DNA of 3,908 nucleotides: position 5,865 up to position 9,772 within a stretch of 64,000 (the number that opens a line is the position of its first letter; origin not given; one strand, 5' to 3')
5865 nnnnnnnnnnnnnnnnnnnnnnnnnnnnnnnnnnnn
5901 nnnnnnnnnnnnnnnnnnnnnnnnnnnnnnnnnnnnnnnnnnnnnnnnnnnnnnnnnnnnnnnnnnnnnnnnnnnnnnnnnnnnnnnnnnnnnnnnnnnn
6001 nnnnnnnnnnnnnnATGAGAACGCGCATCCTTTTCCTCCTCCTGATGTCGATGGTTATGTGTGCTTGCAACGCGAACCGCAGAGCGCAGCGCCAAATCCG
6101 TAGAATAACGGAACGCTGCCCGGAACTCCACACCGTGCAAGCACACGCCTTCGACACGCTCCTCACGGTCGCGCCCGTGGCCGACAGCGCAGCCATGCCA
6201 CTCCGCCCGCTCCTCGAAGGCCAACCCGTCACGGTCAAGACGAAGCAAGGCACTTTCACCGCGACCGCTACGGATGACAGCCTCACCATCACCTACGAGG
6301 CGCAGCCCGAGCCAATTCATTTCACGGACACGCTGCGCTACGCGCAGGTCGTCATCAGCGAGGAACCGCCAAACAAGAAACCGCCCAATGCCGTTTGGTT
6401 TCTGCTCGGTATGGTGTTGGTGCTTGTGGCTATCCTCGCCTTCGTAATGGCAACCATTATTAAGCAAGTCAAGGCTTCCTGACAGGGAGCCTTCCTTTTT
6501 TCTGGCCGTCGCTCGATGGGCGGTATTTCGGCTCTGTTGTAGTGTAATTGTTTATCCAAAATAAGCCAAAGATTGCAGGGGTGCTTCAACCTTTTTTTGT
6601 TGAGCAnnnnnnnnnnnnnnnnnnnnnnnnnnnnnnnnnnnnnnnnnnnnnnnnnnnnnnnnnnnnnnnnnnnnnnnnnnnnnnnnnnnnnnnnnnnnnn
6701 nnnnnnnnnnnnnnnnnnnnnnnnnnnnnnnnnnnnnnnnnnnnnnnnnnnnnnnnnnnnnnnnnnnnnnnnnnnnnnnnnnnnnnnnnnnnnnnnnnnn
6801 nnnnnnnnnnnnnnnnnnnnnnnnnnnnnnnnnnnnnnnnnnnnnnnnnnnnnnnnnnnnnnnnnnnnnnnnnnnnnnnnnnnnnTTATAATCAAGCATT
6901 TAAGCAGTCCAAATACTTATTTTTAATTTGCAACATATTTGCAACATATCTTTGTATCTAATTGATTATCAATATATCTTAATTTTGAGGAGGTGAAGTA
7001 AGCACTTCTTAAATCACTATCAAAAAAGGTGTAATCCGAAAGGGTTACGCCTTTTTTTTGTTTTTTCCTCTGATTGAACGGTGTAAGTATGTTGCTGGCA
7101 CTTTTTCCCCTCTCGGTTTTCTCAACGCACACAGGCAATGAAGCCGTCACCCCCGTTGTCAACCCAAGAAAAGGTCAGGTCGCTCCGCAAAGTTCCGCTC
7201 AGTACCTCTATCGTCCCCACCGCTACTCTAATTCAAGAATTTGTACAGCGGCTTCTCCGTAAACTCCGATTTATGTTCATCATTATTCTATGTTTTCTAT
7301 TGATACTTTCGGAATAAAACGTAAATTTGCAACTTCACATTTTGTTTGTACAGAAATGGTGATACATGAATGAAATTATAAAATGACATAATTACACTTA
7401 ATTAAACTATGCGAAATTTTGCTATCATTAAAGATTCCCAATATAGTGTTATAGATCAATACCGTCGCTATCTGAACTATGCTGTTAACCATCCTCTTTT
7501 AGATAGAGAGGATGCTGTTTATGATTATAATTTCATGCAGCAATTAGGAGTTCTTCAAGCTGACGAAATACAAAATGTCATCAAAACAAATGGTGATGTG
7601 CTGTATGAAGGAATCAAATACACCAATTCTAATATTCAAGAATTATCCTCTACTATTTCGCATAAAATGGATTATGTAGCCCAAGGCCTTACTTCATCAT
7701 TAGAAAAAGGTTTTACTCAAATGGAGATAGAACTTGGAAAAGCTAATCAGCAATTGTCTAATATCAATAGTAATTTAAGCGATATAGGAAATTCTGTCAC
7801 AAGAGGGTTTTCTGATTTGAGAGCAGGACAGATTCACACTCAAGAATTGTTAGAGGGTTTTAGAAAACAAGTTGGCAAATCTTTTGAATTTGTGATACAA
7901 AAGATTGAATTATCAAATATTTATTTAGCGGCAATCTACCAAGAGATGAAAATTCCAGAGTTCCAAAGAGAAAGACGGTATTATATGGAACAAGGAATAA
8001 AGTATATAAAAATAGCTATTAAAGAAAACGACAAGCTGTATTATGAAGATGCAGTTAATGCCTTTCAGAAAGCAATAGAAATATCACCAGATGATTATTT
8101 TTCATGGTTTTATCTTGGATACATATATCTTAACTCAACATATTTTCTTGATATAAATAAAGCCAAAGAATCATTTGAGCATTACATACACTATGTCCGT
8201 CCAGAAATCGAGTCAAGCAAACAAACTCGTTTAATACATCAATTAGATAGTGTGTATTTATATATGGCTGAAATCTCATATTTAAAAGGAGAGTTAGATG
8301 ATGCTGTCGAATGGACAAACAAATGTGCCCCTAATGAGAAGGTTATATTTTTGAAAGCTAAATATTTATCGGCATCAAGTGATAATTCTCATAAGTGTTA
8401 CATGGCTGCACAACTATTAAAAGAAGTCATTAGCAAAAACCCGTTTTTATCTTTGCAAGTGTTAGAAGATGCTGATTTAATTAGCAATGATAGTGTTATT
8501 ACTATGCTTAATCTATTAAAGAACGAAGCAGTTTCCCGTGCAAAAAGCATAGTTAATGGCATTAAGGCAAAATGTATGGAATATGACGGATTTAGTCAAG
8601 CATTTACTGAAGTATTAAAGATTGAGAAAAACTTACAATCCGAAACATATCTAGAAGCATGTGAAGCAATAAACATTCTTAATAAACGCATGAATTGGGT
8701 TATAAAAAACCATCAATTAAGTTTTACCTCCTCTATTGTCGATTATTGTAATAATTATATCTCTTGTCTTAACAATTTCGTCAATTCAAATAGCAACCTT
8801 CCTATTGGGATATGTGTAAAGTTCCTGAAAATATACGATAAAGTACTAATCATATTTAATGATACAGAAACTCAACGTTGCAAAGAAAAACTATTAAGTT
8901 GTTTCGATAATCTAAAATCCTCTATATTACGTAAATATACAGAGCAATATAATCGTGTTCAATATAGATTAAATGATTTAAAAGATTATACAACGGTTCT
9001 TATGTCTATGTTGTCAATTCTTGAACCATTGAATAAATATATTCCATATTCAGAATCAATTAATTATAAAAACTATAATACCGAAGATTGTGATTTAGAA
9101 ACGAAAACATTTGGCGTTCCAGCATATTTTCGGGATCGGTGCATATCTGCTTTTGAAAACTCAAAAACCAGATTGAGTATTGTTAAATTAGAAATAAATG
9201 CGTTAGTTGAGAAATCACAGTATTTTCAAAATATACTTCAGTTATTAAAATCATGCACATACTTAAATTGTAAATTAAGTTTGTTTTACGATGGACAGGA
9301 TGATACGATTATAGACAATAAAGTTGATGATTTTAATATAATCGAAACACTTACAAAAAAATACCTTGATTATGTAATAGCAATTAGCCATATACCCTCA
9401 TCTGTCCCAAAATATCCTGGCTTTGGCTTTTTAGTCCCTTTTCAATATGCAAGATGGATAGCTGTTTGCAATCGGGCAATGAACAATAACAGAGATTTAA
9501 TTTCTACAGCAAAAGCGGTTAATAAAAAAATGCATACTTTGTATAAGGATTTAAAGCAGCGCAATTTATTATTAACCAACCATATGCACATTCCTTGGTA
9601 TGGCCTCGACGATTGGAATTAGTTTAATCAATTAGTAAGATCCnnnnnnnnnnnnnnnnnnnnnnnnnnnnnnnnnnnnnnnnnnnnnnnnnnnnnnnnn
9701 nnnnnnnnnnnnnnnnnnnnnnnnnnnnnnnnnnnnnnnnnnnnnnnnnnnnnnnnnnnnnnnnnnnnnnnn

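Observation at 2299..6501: Compact divergent module with lysis-like parts but no phage structural, replication or integration genes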

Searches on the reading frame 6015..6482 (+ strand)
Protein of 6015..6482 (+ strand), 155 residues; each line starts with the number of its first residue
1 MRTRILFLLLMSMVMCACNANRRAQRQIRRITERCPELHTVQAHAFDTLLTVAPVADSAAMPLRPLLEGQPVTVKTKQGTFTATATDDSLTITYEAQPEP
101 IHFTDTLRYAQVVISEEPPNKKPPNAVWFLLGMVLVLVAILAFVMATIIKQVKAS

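Call 3: search_protein_families(library=pfam, proteins=[window:6015-6482:+], max_evalue=0.1)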
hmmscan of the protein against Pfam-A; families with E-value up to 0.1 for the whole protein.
window:6015-6482:+ (155 aa): 0 families

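Call 4: search_protein_families(library=phrogs, proteins=[window:6015-6482:+], max_evalue=0.1)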
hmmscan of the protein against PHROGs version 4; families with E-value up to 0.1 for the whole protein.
window:6015-6482:+ (155 aa): 1 family
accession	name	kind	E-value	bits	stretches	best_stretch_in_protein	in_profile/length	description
phrog_13107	-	unknown function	0.0077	18.3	1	115-147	32-64/76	-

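Call 31: search_dna_similar(query=window:6015-6482:+, collection=phages, mode=protein, max_evalue=0.01, max_rows=15)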
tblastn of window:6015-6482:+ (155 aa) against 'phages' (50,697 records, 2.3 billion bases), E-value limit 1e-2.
No match.

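Call 63: search_protein_families(library=padloc, proteins=[window:6015-6482:+], max_evalue=0.01)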
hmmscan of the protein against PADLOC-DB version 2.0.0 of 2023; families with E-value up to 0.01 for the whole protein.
window:6015-6482:+ (155 aa): 0 families

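Call 64: search_protein_families(library=ncbifam, proteins=[window:6015-6482:+], max_evalue=0.01)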
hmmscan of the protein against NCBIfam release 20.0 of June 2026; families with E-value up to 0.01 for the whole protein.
window:6015-6482:+ (155 aa): 0 families

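Call 78: find_homologous_proteins(query=window:6015-6482:+, max_evalue=0.001)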
Query window:6015-6482:+ (155 aa): 291 proteins with E <= 0.001 among 349 candidates; the best 120 are listed.
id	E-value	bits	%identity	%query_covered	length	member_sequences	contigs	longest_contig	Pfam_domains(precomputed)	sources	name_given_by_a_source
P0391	9.0e-95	332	100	100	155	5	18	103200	-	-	-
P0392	6.0e-87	307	94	100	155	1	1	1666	-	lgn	-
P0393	8.2e-86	303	92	100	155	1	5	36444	-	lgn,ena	-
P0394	1.4e-80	286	85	100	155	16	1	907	-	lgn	-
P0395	2.1e-80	285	86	100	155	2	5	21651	-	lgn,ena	-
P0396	2.8e-80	285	85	100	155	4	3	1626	-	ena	-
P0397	9.3e-80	283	86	100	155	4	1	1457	-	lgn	-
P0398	6.7e-76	271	80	100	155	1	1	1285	-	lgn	-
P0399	1.0e-75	270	79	100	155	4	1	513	-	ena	-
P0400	2.3e-70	253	73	100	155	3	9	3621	-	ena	-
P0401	2.3e-68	246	73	100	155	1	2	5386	-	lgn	-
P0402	4.1e-68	246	72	100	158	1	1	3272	-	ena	-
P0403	1.0e-67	244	72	100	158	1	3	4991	-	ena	-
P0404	2.0e-67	243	72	100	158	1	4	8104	-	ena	-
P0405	5.2e-67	242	72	100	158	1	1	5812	-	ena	-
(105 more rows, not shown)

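Call 79: find_encoding_contigs(protein=P0391, flank=10000, max_places=6)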
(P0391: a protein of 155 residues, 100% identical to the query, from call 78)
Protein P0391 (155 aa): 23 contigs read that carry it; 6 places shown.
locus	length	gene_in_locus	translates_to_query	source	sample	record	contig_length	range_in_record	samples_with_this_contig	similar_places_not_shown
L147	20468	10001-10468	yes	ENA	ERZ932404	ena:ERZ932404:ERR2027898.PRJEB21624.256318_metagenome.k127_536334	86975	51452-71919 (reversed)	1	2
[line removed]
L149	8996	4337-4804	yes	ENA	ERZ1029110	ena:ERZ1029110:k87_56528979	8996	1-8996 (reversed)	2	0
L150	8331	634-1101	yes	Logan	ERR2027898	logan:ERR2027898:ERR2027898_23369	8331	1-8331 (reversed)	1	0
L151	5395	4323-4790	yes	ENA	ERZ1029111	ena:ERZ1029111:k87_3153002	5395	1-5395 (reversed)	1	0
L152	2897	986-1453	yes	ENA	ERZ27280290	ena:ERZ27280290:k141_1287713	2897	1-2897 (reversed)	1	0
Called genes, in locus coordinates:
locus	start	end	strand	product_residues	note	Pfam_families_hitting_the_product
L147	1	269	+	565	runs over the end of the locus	PF08707:PriCT_2, PF13148:DUF3987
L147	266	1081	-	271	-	-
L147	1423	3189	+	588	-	PF04055:Radical_SAM (faint)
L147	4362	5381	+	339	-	PF17761:DUF1016_N, PF06250:YhcG_C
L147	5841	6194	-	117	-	-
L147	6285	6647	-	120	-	PF13539:Peptidase_M15_4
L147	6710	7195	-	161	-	PF00565:SNase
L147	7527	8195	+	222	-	PF19781:DUF6266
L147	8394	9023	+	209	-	PF19781:DUF6266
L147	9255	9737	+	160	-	-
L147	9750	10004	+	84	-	-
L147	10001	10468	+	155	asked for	-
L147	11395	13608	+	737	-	PF13431:TPR_17 (faint)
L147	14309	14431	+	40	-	-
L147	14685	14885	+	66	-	-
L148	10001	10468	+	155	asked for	-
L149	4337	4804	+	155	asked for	-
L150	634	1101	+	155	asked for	-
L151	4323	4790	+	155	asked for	-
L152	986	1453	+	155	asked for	-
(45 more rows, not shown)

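Call 101: find_related_loci(query=window:6015-6482:+, collection=viral_contigs, flank=5000)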
Query window:6015-6482:+ (155 aa) in viral_contigs; peptide patterns used: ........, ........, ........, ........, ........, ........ (x = any residue, [..] = any of these).
7 stretches matched a pattern, but none encodes a relative of the query by tblastn (E <= 1e-3).

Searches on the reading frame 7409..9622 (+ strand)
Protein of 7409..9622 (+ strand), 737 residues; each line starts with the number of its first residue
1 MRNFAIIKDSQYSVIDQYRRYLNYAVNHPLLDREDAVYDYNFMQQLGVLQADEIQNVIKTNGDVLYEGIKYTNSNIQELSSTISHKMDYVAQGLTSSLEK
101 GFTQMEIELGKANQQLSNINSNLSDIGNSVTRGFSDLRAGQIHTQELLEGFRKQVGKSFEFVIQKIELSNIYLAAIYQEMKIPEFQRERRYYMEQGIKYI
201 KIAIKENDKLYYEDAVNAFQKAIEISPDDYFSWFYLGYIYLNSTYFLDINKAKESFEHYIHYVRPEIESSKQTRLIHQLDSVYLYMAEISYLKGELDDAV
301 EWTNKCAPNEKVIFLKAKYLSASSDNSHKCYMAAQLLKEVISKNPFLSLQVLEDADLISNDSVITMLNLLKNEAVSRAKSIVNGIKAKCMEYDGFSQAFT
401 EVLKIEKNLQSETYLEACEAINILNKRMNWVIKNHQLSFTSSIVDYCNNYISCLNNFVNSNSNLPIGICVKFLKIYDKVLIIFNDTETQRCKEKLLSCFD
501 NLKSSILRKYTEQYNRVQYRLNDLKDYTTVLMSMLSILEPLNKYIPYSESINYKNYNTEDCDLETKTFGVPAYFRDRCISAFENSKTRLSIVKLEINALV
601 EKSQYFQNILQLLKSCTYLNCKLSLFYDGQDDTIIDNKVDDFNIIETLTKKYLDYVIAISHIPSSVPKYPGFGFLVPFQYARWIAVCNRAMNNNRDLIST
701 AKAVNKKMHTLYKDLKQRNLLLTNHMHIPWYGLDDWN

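Call 3: search_protein_families(library=pfam, proteins=[window:7409-9622:+], max_evalue=0.1)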
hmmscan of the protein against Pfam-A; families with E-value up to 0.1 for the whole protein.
window:7409-9622:+ (737 aa): 9 families
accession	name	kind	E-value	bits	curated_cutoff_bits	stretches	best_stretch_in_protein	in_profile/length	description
PF13431.12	TPR_17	-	6.1e-06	26.5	24.4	1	218-242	1-25/34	Tetratricopeptide repeat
PF13414.12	TPR_11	-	4.1e-05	23.6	26.8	1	212-241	10-39/42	TPR repeat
PF07719.23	TPR_2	-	0.00016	21.9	27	0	212-229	17-34/34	Tetratricopeptide repeat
PF01239.28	PPTA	-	0.0017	18.4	29.5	1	212-240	1-29/32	Protein prenyltransferase alpha subunit repeat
PF02259.29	FAT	-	0.0084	15.8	24.2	1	165-268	229-321/343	FAT domain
PF00515.34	TPR_1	-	0.011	15.9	27.8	1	212-229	17-34/34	Tetratricopeptide repeat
PF04513.17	Baculo_PEP_C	-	0.031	14.8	38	1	49-129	27-107/140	Baculovirus polyhedron envelope protein, PEP, C terminus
PF04212.24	MIT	-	0.065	13.8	30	0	194-224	2-32/66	MIT (microtubule interacting and transport) domain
PF07464.16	ApoLp-III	-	0.086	13.4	36.3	0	42-123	11-92/146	Apolipophorin-III precursor (apoLp-III)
